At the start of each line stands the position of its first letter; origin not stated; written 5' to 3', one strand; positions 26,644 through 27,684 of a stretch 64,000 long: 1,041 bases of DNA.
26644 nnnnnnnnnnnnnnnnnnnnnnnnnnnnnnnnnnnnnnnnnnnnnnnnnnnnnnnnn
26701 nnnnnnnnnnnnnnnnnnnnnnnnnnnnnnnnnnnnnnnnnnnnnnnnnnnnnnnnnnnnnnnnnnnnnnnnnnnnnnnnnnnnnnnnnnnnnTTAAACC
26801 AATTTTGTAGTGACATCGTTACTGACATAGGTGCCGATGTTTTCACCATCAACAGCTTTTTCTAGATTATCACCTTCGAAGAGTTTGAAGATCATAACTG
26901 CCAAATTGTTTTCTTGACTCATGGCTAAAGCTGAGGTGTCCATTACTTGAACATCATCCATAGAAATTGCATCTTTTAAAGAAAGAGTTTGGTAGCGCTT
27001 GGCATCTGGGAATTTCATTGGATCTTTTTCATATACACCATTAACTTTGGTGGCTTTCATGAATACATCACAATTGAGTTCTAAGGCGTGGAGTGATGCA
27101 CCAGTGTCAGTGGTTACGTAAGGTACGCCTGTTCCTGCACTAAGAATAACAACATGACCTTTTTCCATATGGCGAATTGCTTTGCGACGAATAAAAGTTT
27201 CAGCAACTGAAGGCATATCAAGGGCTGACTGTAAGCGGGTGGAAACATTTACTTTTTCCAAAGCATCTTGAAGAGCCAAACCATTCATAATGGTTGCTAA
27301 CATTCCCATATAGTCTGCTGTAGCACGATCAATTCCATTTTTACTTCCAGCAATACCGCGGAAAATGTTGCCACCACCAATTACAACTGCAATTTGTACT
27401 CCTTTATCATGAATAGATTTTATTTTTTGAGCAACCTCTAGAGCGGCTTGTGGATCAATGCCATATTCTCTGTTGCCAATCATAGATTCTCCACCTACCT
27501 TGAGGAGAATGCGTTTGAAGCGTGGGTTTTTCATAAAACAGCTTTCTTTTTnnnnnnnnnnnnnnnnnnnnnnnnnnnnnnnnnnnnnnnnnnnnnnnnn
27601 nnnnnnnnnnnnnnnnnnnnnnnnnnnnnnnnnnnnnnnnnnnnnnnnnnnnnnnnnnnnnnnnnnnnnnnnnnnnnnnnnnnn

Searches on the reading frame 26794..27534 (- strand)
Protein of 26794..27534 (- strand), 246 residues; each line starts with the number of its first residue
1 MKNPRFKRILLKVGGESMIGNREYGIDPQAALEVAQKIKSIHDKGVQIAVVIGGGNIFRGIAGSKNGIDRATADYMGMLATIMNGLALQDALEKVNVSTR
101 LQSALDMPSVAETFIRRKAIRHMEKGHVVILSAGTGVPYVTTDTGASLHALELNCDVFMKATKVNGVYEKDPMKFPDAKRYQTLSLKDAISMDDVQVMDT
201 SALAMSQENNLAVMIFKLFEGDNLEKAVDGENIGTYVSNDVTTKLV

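Call 90: search_protein_families(library=pfam, proteins=[window:26794-27534:-], max_evalue=0.00001)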
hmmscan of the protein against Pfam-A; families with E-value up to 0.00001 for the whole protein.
window:26794-27534:- (246 aa): 1 family
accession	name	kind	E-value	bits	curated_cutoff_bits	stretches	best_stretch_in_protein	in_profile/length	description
PF00696.33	AA_kinase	-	2e-30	106.7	24.9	1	7-216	1-233/234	Amino acid kinase family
